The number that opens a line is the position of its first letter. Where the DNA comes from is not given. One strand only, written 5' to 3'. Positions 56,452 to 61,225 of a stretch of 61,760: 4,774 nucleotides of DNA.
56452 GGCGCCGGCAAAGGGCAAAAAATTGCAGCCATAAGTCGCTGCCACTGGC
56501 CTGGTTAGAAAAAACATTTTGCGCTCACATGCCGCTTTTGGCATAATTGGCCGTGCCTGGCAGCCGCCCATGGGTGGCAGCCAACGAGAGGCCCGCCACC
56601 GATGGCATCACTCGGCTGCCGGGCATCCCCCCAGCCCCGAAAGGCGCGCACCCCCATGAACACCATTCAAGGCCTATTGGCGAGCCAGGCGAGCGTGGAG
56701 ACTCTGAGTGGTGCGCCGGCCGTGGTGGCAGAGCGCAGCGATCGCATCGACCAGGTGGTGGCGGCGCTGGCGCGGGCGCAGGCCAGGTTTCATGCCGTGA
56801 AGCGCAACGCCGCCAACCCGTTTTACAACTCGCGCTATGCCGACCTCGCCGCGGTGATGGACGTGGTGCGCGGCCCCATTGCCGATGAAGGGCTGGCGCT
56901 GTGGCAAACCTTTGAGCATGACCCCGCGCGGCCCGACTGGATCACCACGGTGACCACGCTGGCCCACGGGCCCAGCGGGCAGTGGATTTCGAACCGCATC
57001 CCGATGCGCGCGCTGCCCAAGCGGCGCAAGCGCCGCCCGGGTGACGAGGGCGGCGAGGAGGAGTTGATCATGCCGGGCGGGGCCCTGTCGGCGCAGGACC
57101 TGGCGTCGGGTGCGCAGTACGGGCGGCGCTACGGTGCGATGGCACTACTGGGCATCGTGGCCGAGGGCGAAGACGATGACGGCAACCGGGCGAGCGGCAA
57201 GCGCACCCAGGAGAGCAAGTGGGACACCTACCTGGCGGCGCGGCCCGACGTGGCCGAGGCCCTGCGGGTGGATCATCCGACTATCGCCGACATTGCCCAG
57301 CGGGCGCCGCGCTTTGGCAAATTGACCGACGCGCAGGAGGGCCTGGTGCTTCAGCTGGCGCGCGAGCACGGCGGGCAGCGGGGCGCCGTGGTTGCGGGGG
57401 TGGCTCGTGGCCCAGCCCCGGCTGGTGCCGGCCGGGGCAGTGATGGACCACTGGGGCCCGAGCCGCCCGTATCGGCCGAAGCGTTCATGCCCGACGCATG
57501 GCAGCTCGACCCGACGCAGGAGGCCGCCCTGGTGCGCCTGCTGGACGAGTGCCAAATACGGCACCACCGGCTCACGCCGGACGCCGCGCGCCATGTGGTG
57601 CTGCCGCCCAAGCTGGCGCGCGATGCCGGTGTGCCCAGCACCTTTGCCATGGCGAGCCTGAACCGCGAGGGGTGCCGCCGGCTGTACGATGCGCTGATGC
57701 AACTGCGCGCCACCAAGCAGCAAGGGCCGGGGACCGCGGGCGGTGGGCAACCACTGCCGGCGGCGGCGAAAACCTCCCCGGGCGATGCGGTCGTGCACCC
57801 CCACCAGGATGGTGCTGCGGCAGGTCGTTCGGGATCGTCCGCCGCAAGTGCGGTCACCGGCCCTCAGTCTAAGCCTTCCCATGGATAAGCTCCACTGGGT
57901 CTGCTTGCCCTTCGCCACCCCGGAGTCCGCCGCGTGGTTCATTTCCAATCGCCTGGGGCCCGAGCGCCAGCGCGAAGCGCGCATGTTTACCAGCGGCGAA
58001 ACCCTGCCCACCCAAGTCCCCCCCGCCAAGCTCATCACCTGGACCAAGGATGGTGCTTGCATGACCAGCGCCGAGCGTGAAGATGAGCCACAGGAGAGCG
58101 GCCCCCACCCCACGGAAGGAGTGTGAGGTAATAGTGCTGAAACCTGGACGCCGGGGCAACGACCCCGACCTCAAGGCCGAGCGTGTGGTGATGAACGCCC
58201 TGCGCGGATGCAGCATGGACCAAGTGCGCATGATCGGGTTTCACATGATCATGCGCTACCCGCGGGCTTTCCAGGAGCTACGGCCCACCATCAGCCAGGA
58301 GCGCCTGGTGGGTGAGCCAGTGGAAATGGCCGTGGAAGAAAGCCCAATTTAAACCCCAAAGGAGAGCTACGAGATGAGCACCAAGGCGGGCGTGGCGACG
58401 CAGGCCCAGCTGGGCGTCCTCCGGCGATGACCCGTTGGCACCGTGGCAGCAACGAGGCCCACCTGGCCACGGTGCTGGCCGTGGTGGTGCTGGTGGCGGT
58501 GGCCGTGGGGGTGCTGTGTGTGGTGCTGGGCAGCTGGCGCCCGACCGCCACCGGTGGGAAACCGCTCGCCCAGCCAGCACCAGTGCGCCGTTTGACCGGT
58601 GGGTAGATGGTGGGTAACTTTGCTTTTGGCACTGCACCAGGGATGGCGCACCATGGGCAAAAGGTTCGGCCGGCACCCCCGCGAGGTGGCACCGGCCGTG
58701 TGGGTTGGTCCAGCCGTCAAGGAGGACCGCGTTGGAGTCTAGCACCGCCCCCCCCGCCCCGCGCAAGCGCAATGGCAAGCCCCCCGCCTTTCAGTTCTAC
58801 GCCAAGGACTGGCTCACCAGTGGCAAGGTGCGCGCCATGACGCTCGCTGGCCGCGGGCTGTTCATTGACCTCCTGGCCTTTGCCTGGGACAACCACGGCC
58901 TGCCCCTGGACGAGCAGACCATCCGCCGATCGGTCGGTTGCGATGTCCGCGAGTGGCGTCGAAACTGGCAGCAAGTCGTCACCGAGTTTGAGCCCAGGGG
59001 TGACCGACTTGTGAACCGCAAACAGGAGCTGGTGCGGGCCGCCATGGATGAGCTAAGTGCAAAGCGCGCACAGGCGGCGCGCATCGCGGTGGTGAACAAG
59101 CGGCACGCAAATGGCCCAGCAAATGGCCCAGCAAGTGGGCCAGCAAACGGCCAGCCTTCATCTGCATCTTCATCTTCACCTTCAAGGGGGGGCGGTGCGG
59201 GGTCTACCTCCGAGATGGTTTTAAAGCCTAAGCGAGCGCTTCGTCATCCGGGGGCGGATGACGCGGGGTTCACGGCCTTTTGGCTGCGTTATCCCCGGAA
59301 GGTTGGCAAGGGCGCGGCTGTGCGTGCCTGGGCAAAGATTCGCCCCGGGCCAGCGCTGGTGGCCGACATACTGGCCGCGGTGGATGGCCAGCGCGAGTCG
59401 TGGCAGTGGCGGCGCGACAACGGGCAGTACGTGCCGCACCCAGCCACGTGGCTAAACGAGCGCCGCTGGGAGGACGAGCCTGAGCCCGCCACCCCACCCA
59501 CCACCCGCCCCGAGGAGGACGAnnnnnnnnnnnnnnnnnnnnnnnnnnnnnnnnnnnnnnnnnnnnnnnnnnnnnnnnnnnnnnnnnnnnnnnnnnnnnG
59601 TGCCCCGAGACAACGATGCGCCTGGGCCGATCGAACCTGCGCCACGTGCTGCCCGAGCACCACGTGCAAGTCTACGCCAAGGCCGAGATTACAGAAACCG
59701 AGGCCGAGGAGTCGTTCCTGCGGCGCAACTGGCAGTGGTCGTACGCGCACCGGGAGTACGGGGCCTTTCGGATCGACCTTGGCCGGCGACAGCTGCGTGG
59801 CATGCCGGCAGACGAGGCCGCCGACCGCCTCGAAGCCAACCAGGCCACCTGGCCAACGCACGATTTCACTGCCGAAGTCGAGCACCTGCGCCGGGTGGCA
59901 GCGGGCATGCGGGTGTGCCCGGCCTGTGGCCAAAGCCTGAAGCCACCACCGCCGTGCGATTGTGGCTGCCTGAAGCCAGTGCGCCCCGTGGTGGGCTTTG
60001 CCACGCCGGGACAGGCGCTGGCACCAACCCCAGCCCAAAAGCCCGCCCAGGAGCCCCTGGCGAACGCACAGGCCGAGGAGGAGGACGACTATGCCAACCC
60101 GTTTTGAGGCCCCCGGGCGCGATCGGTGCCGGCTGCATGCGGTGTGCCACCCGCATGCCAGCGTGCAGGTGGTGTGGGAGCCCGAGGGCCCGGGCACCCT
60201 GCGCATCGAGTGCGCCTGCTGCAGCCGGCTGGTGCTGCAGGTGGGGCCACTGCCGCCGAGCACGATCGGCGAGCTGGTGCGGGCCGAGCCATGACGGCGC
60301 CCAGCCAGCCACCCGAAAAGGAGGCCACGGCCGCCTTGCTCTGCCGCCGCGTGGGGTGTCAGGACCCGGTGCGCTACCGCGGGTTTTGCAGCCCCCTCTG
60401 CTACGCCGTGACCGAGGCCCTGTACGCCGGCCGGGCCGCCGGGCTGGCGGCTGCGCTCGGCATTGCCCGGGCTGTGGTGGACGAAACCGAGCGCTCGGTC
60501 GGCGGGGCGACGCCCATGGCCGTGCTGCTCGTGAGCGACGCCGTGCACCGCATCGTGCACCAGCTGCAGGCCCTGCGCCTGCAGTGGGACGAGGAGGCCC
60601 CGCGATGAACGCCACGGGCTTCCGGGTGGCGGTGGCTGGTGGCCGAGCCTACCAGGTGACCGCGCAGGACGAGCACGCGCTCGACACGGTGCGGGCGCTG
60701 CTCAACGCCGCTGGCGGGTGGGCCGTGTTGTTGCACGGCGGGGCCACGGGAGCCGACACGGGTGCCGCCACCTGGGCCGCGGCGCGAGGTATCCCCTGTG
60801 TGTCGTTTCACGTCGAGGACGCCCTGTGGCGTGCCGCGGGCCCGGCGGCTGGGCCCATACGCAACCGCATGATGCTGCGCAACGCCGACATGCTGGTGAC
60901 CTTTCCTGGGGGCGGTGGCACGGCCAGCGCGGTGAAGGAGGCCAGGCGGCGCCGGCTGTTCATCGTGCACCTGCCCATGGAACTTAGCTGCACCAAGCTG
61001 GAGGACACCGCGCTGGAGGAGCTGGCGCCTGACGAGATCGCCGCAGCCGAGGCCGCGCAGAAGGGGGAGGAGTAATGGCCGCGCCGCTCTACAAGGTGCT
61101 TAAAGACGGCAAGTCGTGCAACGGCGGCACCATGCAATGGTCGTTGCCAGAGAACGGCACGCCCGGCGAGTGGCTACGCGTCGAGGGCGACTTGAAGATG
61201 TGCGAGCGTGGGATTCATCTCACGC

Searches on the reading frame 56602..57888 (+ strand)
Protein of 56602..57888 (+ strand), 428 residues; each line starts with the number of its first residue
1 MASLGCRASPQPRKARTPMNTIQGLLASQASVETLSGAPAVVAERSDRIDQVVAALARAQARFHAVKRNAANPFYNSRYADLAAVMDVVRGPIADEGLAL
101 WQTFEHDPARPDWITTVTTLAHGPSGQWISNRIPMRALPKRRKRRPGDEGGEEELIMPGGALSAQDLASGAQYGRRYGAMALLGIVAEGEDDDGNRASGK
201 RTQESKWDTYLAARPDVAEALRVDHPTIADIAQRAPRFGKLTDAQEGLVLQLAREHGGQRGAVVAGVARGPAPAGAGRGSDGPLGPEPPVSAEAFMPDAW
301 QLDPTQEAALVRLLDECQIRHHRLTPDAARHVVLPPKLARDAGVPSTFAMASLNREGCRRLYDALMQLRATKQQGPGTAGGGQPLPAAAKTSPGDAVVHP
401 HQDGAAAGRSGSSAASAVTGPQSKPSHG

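Call 26: search_protein_families(library=pfam, proteins=[window:56602-57888:+], max_evalue=0.001)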
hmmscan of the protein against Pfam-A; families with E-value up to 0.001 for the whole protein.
window:56602-57888:+ (428 aa): 1 family
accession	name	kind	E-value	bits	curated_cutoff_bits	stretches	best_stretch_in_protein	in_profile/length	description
PF04404.17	ERF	-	7.4e-14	52.4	25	1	54-206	3-138/153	ERF superfamily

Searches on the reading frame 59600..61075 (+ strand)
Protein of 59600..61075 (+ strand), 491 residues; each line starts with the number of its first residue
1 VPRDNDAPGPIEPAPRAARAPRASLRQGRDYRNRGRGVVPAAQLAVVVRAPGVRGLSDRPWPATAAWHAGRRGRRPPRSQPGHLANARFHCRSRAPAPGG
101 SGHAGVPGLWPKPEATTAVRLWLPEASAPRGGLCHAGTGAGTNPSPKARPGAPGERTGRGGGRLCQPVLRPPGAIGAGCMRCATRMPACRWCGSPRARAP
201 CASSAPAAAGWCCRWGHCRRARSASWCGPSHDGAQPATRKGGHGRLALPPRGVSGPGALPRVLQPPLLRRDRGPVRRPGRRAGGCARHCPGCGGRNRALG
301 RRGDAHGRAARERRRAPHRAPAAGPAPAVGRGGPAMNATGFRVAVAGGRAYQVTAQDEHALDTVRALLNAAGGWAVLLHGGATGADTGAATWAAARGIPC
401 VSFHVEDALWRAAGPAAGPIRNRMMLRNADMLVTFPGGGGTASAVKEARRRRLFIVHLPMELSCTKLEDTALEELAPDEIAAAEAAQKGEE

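Call 26: search_protein_families(library=pfam, proteins=[window:59600-61075:+], max_evalue=0.001)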
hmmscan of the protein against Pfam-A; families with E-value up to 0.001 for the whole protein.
window:59600-61075:+ (491 aa): 1 family
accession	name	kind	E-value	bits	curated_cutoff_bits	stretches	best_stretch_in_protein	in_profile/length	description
PF10686.14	YAcAr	-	1.9e-10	40.8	28.2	1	342-404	2-60/66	YspA, cpYpsA-related SLOG family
